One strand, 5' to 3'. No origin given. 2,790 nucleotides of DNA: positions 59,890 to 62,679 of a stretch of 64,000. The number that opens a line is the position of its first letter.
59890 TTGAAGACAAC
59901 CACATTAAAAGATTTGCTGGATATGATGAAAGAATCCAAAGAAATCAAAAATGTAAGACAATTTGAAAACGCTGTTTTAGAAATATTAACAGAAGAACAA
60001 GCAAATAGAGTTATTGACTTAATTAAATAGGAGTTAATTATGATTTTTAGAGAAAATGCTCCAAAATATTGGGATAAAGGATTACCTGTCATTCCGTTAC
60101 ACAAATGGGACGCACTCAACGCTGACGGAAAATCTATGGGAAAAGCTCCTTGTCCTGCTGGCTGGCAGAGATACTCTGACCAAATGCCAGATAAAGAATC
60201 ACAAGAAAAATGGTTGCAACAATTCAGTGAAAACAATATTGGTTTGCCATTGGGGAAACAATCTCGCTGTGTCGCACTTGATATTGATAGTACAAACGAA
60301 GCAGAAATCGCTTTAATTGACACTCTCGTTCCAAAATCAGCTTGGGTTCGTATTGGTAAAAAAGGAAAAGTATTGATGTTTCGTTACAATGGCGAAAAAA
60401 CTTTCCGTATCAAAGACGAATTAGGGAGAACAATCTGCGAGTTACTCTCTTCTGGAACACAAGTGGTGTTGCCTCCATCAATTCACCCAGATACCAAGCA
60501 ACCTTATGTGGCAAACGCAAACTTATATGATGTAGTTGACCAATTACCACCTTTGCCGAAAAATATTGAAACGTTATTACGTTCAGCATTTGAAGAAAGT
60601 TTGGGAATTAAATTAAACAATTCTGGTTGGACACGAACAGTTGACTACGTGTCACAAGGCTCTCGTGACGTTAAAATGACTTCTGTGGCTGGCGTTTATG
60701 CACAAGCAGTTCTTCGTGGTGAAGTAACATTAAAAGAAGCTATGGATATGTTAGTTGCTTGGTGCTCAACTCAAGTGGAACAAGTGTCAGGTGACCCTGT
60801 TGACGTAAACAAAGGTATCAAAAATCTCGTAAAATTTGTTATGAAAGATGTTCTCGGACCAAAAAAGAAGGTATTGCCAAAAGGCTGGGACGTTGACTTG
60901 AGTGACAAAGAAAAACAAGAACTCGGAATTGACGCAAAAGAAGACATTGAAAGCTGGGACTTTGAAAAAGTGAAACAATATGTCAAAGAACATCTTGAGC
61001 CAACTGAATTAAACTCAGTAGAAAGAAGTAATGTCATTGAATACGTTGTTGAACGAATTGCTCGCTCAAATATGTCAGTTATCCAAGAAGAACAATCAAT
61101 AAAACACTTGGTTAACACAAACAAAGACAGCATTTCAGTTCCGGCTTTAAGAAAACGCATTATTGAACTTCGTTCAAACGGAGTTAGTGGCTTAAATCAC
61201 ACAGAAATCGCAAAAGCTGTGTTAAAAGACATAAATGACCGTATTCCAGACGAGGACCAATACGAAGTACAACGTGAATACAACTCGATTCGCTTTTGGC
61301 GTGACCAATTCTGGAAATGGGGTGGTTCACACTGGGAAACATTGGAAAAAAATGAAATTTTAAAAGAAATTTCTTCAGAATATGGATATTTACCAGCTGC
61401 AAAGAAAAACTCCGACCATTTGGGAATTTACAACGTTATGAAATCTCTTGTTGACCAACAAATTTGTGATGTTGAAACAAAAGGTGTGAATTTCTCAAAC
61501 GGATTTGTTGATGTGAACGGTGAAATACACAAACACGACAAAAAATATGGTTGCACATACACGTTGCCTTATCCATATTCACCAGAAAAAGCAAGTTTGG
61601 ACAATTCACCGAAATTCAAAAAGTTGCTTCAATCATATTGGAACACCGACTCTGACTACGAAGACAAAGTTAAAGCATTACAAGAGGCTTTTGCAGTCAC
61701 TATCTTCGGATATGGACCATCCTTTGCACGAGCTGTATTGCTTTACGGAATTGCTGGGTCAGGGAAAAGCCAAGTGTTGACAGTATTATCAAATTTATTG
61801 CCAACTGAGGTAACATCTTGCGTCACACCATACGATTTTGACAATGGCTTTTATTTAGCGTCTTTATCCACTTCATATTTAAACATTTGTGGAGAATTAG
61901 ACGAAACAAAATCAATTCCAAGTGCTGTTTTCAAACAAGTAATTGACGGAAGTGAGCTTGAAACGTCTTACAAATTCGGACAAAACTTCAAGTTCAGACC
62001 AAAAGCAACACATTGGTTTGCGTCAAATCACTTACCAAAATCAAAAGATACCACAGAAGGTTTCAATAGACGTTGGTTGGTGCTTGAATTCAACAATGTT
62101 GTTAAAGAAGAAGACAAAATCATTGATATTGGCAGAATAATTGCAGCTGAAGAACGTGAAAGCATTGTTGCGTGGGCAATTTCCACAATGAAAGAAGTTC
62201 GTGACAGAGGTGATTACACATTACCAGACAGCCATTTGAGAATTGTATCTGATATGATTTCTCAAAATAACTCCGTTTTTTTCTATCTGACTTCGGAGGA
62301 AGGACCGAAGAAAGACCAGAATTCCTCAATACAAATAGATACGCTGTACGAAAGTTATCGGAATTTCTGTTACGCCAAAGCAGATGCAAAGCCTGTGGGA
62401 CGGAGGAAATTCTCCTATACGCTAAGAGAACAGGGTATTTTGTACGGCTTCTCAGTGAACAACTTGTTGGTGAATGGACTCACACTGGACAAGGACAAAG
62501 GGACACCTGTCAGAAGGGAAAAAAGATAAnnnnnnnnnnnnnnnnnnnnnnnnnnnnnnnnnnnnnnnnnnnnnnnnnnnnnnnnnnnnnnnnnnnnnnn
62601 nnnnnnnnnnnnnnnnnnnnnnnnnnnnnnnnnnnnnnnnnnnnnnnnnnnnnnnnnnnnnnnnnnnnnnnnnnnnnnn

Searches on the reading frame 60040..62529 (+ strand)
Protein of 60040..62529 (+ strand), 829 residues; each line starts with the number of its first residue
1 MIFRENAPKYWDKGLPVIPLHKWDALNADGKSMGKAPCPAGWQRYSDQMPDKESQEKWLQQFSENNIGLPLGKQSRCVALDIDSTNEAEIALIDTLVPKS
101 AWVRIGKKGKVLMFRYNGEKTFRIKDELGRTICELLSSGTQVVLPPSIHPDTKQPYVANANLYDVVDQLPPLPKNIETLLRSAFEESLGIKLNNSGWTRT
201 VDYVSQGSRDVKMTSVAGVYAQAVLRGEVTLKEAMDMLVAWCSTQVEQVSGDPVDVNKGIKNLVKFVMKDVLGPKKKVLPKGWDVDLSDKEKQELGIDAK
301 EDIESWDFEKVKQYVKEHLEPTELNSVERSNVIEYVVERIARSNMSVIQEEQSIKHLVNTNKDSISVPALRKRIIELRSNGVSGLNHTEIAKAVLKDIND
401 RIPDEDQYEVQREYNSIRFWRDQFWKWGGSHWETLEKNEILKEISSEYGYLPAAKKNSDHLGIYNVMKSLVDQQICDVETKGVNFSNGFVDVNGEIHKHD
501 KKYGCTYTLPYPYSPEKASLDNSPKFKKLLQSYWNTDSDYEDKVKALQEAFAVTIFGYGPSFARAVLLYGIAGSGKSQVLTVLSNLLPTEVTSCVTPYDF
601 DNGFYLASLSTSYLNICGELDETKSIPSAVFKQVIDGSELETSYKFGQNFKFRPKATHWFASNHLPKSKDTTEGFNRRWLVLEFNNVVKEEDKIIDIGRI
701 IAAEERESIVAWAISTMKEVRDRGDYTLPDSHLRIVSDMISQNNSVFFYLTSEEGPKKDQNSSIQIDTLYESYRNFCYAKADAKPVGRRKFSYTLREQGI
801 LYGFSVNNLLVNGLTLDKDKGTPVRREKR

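Call 14: find_related_loci(query=window:60040-62529:+, collection=viral_contigs, flank=6000)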
Query window:60040-62529:+ (829 aa) in viral_contigs; peptide patterns used: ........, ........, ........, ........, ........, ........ (x = any residue, [..] = any of these).
No stretch of DNA in the collection matches any of the patterns.

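Call 16: search_dna_similar(query=window:60040-62529:+, collection=phages, mode=protein, max_rows=25)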
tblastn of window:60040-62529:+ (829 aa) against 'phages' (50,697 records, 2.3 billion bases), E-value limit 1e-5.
Records with a match: 616; places in all: 616; records where one place covers at least 80% of the query: 11.
Best place of each record, by identity: <60% 616.
By first word of the organism name: Mycobacterium 163; Salmonella 93; Streptococcus 74; Arthrobacter 51; Streptomyces 33; Vibrio 24; Proteus 23; Lactobacillus 17; Escherichia 14; Lacticaseibacillus 6; and 53 more.
By host as written in the record: Mycobacterium smegmatis mc2 155 106; - 45; Arthrobacter globiformis B-2979 32; Mycobacterium smegmatis mc#155 31; Salmonella enterica subsp. enterica serovar Typhimurium 25; Salmonella enterica 19; Proteus mirabilis 16; Arthrobacter globiformis NRRL B-2979 SEA 12; and 211 more.
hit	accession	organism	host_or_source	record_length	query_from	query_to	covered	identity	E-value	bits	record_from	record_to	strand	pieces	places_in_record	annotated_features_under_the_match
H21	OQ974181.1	Achromobacter phage 2-1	Achromobacter xylosoxidans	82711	2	806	97%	42.5%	0e+0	685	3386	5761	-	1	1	DNA primase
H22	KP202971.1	Achromobacter phage JWF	Achromobacter xylosoxidans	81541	1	807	97%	42.1%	0e+0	675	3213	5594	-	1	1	hypothetical protein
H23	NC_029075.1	Achromobacter phage JWF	Achromobacter xylosoxidans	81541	1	807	97%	42.1%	0e+0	675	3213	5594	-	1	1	DNA primase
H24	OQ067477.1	Xylophilus phage Lumi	Xylophilus sp.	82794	2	797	96%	42.3%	0e+0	634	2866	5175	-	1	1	putative DNA primase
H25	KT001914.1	Caulobacter phage Seuss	Caulobacter crescentus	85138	2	806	97%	40.9%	0e+0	645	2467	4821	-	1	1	DNA primase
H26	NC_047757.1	Caulobacter phage Seuss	Caulobacter crescentus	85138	2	806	97%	40.9%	0e+0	645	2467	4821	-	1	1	DNA primase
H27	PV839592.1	Acinetobacter phage fJoAci04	Acinetobacter baumannii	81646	2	753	91%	35.3%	1e-67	458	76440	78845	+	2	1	DNA primase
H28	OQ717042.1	Acinetobacter phage EAb13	Acinetobacter baumannii MRSN 423159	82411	2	753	91%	35.3%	1e-67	458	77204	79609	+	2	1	DNA primase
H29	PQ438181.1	Acinetobacter phage Mystique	Acinetobacter baumannii AB5075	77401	2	750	90%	33.7%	6e-108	438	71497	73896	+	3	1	putative DNA primase (x3) | hypothetical protein (x2) | ribosome_binding_site (x4)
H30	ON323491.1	Acinetobacter phage vB_AbaS_TCUP2199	Acinetobacter baumannii TV2199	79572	2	750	90%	33.1%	4e-124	418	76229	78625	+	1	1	hypothetical protein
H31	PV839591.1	Acinetobacter phage fJoAci01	Acinetobacter baumannii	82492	2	750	90%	33.1%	4e-124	418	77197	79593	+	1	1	DNA primase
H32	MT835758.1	Bacteriophage sp.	human fecal samples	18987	315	777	56%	22.1%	1e-21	107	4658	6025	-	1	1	record has no annotation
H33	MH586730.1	Salmonella phage Solent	Salmonella enterica subsp. enterica ...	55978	381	814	52%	23.3%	2e-15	87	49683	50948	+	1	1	primase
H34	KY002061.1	Salmonella phage vB_SenS_Sergei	Salmonella enterica subsp. enterica ...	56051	381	814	52%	23.3%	2e-15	87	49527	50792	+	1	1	DNA primase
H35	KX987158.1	Salmonella phage vB_SenS_Sasha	Salmonella enterica subsp. enterica ...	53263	381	814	52%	23.3%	2e-15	87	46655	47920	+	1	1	DNA primase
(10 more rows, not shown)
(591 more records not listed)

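Call 17: search_protein_families(library=pfam, proteins=[window:60040-62529:+])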
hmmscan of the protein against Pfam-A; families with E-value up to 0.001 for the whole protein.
window:60040-62529:+ (829 aa): 4 families
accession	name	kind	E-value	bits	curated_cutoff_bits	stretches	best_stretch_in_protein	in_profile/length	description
PF09250.16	Prim-Pol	-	4.4e-18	66.7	22.8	1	7-173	1-156/158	Bifunctional DNA primase/polymerase, N-terminal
PF19263.5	DUF5906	-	3.3e-13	50.7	27.6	1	568-678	1-114/114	Family of unknown function (DUF5906)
PF08706.16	D5_N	-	4.9e-08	33.8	22.4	1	422-534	19-144/145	D5 N terminal like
PF05272.17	VapE-like_dom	-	8.3e-05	22.6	25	1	519-717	5-192/217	Virulence-associated protein E-like domain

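Call 18: get_annotated_region(hit=H23, flank=4000)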
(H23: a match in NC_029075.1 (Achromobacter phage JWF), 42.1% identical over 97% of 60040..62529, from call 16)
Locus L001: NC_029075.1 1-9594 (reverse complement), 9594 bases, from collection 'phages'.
description: Achromobacter phage JWF, complete genome.
organism: Achromobacter phage JWF (NCBI taxid 1589748)
taxonomy: Viruses; Duplodnaviria; Heunggongvirae; Uroviricota; Caudoviricetes
host: Achromobacter xylosoxidans; source: sewage; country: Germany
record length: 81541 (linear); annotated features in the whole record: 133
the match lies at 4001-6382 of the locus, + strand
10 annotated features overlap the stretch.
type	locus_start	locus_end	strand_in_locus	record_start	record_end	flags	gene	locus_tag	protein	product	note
CDS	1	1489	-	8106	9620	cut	-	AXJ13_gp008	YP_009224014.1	portal protein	similar to hypothetical protein SHOU24_74 [Vibrio phage SHOU24]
CDS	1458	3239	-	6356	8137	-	-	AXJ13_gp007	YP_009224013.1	terminase large subunit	similar to gp2.11 [Bacillus phage SPO1] and terminase large subunit [Bacillus phage SP10], C-terminus similar to ...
CDS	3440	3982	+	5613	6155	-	-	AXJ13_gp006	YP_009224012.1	hypothetical protein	similar to hypothetical protein MESS4_510117 [Mesorhizobium sp. STM 4661]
CDS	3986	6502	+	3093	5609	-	-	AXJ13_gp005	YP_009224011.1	DNA primase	phage/plasmid primase, P4 family, C-terminal domain; similar to hypothetical protein MESS4_510118 [Mesorhizobium sp. ...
CDS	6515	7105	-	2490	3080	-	-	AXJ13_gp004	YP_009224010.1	putative endonuclease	similar to hypothetical protein AFU63487 [Salmonella phage SBA-1781] and hypothetical protein AFU63534 [Salmonella ...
regulatory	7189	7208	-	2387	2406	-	-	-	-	terminator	putative transcriptional terminator, - 18.80 kcal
CDS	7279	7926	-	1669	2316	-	-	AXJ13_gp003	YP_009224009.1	putative endonuclease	similar to EE36P1_gp51 [Roseophage EE36P1], p42.1 [Xanthomonas phage Xop411] and 231 gene product [Salmonella phage ...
CDS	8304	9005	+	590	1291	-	-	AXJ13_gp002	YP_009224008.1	hypothetical protein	similar to hypothetical protein [Burkholderia sp. MSh1]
regulatory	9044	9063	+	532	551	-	-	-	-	terminator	putative transcriptional terminator, -16.60 kcal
CDS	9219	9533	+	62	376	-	-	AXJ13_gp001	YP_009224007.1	hypothetical protein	-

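Call 19: get_annotated_region(hit=H28, flank=4000)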
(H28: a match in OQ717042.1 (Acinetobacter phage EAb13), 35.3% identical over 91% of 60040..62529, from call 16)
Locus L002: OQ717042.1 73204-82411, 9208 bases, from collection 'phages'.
description: Acinetobacter phage EAb13, complete genome.
organism: Acinetobacter phage EAb13 (NCBI taxid 3036681)
taxonomy: Viruses; Duplodnaviria; Heunggongvirae; Uroviricota; Caudoviricetes
host: Acinetobacter baumannii MRSN 423159; source: raw sewage; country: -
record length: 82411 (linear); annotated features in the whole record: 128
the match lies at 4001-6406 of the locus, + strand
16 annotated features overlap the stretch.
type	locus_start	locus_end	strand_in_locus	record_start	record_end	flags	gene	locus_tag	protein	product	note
CDS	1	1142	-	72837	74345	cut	-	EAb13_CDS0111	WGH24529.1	portal protein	head and packaging; phrog=3753 top_hit=MG596799_p2 source=PHANOTATE score=-4789105428374.7705 phase=0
CDS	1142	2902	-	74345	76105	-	-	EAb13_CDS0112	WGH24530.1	terminase large subunit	head and packaging; phrog=675 top_hit=MF288921_p63 source=PHANOTATE score=-101985561923.82184 phase=0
CDS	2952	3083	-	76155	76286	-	-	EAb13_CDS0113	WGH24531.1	hypothetical protein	phrog=No_PHROG top_hit=No_PHROG; source=PHANOTATE score=-0.1228597867204862 phase=0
CDS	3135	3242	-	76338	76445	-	-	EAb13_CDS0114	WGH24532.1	hypothetical protein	phrog=No_PHROG top_hit=No_PHROG; source=PHANOTATE score=-0.415895042431496 phase=0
CDS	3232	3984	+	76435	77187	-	-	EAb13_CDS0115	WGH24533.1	hypothetical protein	phrog=No_PHROG top_hit=No_PHROG; source=PHANOTATE score=-3164514.5842684326 phase=0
CDS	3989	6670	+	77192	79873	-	-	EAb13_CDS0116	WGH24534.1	DNA primase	DNA|RNA and nucleotide metabolism; phrog=1156 top_hit=NC_019550_p28 source=PHANOTATE score=-1.81933514849754e+22 phase=0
CDS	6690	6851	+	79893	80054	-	-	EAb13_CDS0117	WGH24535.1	hypothetical protein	phrog=No_PHROG top_hit=No_PHROG; source=PHANOTATE score=-5.4151615229504415 phase=0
CDS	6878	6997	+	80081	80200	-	-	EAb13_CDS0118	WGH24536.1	hypothetical protein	phrog=No_PHROG top_hit=No_PHROG; source=PHANOTATE score=-1.9044301839711253 phase=0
repeat_region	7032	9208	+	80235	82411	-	-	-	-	-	DTR (long)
CDS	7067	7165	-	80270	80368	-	-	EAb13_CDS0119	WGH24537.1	hypothetical protein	phrog=No_PHROG top_hit=No_PHROG; source=PHANOTATE score=-1.5545667383944544 phase=0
CDS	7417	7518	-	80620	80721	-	-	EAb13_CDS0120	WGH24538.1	hypothetical protein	phrog=No_PHROG top_hit=No_PHROG; source=PHANOTATE score=-2.721861192995924 phase=0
CDS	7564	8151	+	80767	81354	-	-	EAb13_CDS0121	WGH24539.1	hypothetical protein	phrog=No_PHROG top_hit=No_PHROG; source=PHANOTATE score=-600103.7498418393 phase=0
CDS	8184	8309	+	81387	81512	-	-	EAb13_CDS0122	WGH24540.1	hypothetical protein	phrog=No_PHROG top_hit=No_PHROG; source=PHANOTATE score=-5.62580965018857 phase=0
CDS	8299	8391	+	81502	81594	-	-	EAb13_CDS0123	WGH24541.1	hypothetical protein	phrog=No_PHROG top_hit=No_PHROG; source=PHANOTATE score=-0.0673576728806185 phase=0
CDS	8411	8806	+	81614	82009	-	-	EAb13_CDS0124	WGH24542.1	hypothetical protein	phrog=No_PHROG top_hit=No_PHROG; source=PHANOTATE score=-24966.20004334312 phase=0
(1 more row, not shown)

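Call 23: find_homologous_proteins(query=window:60040-62529:+, max_evalue=1e-20)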
Query window:60040-62529:+ (829 aa): 750 proteins with E <= 1e-20 among 8000 candidates; the best 120 are listed.
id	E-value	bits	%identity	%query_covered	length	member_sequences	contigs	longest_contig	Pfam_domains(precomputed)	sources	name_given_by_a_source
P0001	0.0e+0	1907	100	100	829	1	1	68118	PF19263.6,PF09250.17,PF08706.17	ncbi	-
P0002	0.0e+0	1446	73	100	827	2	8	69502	PF19263.6,PF09250.17,PF08706.17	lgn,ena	-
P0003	0.0e+0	1445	73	100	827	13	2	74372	PF19263.6,PF09250.17,PF08706.17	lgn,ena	-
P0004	0.0e+0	1425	72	100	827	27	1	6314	PF19263.6,PF09250.17,PF08706.17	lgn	-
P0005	0.0e+0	1410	71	100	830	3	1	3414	PF19263.6,PF09250.17,PF08706.17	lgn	-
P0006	0.0e+0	1353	69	100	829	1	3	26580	PF19263.6,PF09250.17,PF08706.17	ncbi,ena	-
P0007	0.0e+0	1280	66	100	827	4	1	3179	PF19263.6,PF09250.17,PF08706.17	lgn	-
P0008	0.0e+0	1169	60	100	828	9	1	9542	PF19263.6,PF09250.17,PF08706.17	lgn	-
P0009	0.0e+0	1162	60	98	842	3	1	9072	PF19263.6,PF09250.17,PF08706.17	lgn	-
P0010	0.0e+0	1150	60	100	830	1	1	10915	PF19263.6,PF09250.17,PF08706.17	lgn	-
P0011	0.0e+0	1140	59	100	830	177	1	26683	PF19263.6,PF09250.17,PF08706.17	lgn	-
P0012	0.0e+0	1137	59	100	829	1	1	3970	PF19263.6,PF09250.17,PF08706.17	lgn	-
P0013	0.0e+0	1135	59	100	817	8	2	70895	PF19263.6,PF09250.17,PF08706.17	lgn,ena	-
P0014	0.0e+0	1135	59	100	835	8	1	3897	PF19263.6,PF09250.17,PF08706.17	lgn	-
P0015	0.0e+0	1127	58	100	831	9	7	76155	PF19263.6,PF09250.17,PF08706.17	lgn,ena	-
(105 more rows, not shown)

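Call 24: find_encoding_contigs(protein=P0001, flank=10000, max_places=3)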
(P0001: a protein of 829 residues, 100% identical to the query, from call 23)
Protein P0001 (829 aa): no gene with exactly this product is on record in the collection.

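Call 25: find_encoding_contigs(protein=P0002, flank=10000, max_places=4)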
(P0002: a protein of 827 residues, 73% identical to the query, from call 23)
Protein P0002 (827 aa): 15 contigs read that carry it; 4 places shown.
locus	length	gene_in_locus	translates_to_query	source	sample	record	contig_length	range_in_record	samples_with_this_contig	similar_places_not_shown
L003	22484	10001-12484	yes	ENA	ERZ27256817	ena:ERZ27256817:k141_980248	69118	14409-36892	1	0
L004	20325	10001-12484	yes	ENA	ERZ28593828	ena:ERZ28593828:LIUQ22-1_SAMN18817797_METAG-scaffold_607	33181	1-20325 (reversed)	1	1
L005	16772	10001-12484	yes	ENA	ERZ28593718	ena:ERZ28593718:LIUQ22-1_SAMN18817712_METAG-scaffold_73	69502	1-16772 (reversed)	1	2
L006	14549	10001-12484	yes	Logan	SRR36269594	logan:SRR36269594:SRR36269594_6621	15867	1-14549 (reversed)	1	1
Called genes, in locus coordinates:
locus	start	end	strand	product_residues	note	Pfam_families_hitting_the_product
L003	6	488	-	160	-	-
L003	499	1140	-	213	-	-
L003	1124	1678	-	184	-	-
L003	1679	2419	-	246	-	-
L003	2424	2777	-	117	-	-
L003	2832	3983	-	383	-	PF25209:Phage_capsid_4 (weak)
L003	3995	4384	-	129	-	-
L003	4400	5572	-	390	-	-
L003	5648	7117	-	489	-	-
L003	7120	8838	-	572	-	PF05876:GpA_ATPase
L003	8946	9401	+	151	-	-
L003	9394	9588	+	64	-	PF12728:HTH_17, PF13411:MerR_1, PF00376:MerR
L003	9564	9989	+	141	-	-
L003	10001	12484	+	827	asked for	PF09250:Prim-Pol, PF08706:D5_N, PF19263:DUF5906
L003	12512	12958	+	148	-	-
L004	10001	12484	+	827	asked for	PF09250:Prim-Pol, PF08706:D5_N, PF19263:DUF5906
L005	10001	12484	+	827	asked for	PF09250:Prim-Pol, PF08706:D5_N, PF19263:DUF5906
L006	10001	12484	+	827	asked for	PF09250:Prim-Pol, PF08706:D5_N, PF19263:DUF5906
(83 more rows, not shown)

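Call 26: find_encoding_contigs(protein=P0003, flank=10000, max_places=3)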
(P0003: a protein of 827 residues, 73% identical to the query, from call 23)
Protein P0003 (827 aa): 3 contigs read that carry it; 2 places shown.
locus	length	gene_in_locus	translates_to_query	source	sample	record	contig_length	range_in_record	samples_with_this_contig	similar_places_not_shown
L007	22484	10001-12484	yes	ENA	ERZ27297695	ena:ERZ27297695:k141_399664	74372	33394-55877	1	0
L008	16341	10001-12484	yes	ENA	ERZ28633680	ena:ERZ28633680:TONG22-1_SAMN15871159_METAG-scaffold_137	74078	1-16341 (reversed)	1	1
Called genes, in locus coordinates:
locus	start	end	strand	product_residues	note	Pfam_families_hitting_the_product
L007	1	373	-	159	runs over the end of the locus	-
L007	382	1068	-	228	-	-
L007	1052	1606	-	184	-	-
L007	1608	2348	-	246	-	-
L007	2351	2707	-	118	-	-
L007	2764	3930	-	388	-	PF25209:Phage_capsid_4 (faint)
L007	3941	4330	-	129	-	-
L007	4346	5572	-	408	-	-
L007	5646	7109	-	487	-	-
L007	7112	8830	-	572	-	PF05876:GpA_ATPase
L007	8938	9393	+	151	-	-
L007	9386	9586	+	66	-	PF00376:MerR, PF12728:HTH_17, PF13411:MerR_1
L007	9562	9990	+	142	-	-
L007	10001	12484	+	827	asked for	PF09250:Prim-Pol, PF08706:D5_N, PF19263:DUF5906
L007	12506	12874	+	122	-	-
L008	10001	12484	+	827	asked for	PF09250:Prim-Pol, PF08706:D5_N, PF19263:DUF5906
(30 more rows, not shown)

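Call 31: find_encoding_contigs(protein=P0006, flank=10000, max_places=3)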
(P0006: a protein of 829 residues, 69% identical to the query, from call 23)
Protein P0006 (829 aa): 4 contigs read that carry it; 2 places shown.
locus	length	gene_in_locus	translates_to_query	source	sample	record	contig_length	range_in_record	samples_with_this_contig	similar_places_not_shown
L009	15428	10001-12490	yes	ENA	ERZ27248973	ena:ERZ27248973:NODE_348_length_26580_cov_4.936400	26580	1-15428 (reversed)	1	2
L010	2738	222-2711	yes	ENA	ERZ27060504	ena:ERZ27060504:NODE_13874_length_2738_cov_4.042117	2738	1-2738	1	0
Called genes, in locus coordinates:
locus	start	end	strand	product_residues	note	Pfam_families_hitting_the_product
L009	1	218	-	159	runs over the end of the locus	-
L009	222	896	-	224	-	-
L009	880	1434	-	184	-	-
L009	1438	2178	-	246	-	-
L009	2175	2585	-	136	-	-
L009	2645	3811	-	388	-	-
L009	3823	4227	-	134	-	-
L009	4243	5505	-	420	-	-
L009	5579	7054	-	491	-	-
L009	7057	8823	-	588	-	PF05876:GpA_ATPase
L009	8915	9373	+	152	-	-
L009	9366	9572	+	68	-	PF00376:MerR, PF12728:HTH_17, PF13411:MerR_1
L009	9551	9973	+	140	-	-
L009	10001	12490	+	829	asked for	PF09250:Prim-Pol, PF08706:D5_N, PF19263:DUF5906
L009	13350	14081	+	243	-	-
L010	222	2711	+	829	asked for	PF09250:Prim-Pol, PF08706:D5_N, PF19263:DUF5906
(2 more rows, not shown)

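Call 32: find_encoding_contigs(protein=P0013, flank=10000, max_places=2)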
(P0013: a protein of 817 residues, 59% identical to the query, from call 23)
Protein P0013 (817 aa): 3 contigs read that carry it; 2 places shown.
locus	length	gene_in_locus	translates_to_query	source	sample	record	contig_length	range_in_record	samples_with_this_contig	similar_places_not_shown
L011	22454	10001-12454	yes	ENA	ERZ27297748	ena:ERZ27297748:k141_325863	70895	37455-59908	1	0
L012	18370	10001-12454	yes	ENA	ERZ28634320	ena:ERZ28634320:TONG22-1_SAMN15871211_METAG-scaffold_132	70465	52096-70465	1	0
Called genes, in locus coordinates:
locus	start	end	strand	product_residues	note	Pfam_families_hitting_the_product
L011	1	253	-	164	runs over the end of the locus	-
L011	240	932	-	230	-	-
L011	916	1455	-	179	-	-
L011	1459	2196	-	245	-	-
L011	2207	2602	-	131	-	-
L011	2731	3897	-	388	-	-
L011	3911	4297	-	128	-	-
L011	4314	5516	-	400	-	-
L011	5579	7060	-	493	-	-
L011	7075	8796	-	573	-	PF05876:GpA_ATPase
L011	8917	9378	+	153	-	-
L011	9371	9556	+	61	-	PF12728:HTH_17, PF13411:MerR_1, PF00376:MerR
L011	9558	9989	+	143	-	-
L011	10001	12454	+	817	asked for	PF09250:Prim-Pol, PF08706:D5_N, PF19263:DUF5906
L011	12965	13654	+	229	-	-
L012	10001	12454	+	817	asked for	PF09250:Prim-Pol, PF08706:D5_N, PF19263:DUF5906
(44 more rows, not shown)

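Call 33: find_encoding_contigs(protein=P0015, flank=10000, max_places=3)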
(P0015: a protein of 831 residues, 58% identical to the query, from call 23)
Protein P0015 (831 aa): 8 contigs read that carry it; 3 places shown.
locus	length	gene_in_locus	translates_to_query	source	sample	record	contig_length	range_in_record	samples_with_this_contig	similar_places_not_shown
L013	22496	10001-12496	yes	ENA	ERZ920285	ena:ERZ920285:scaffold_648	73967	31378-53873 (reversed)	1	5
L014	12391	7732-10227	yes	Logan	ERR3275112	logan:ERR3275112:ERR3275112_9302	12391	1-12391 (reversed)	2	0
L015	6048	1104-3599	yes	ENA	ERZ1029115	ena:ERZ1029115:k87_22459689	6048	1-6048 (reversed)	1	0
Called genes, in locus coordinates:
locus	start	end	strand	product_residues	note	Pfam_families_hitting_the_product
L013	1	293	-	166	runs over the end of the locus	-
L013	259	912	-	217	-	-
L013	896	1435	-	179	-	-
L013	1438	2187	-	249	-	-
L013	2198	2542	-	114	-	-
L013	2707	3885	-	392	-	-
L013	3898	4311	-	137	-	-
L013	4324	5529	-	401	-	-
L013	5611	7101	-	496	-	-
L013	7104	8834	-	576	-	PF05876:GpA_ATPase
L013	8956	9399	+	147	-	-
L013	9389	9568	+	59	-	PF12728:HTH_17, PF13411:MerR_1, PF00376:MerR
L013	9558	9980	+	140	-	-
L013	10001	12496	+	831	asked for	PF09250:Prim-Pol, PF08706:D5_N, PF19263:DUF5906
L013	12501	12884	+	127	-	-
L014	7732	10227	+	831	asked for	PF09250:Prim-Pol, PF08706:D5_N, PF19263:DUF5906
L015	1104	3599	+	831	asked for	PF09250:Prim-Pol, PF08706:D5_N, PF19263:DUF5906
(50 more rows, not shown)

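Call 56: get_annotated_region(hit=H24, flank=3000)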
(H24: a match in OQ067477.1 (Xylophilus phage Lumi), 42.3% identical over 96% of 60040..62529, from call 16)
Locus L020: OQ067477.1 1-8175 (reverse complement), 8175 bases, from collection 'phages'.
description: Xylophilus phage Lumi, complete genome.
organism: Xylophilus phage Lumi (NCBI taxid 3017788)
taxonomy: Viruses; Duplodnaviria; Heunggongvirae; Uroviricota; Caudoviricetes
host: Xylophilus sp.; source: freshwater; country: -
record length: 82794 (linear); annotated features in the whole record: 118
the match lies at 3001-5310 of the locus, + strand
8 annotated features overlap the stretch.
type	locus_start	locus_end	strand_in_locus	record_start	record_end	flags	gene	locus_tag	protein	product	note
CDS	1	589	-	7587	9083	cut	-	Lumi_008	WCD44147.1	hypothetical protein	-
CDS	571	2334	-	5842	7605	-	-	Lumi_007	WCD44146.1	putative large terminase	-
CDS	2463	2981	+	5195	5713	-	-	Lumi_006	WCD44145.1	hypothetical protein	-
CDS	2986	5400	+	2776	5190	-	-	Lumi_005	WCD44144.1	putative DNA primase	-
CDS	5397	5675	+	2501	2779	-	-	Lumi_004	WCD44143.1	hypothetical protein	-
CDS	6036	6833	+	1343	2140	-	-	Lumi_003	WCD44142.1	hypothetical protein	-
CDS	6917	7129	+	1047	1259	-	-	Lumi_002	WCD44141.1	hypothetical protein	-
CDS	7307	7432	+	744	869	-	-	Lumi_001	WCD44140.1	hypothetical protein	-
